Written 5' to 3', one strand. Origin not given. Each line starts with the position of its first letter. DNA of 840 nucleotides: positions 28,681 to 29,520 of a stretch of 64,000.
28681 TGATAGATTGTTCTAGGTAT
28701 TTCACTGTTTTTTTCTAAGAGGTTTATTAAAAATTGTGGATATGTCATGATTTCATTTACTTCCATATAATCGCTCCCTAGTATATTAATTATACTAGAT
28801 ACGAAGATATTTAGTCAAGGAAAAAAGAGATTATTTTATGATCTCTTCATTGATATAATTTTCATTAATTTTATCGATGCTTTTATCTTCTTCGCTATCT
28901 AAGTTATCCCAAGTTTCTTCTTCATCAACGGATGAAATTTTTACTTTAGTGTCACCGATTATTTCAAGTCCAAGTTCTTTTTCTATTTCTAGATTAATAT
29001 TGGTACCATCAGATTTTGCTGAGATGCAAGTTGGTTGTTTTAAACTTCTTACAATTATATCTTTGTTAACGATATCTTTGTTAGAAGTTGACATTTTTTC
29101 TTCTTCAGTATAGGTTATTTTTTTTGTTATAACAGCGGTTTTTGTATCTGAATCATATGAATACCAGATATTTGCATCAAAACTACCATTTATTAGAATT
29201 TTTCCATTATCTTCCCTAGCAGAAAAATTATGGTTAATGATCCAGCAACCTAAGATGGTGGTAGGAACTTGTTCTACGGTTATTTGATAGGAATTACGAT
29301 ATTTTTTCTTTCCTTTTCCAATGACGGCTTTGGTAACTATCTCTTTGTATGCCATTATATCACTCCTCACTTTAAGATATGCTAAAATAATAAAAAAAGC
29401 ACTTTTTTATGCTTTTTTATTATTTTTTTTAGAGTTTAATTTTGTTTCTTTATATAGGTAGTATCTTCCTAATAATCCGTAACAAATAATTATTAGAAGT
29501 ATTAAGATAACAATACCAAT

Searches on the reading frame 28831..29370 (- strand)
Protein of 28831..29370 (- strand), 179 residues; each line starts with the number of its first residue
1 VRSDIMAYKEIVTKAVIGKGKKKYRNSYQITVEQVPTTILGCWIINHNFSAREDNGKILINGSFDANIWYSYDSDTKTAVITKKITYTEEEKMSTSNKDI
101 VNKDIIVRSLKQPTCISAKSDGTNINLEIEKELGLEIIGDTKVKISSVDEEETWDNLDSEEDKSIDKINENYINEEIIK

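Call 61: search_protein_families(library=ncbifam, proteins=[window:28831-29370:-], max_evalue=0.001)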
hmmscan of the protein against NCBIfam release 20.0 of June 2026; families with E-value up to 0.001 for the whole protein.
window:28831-29370:- (179 aa): 0 families

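Call 72: search_protein_families(library=pfam, proteins=[window:28831-29370:-], max_evalue=0.01)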
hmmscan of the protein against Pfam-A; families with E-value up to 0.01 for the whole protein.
window:28831-29370:- (179 aa): 1 family
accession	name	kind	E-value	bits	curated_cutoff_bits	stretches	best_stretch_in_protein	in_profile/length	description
PF10628.14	CotE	-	8.7e-46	156.1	25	1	8-173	2-175/177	Outer spore coat protein E (CotE)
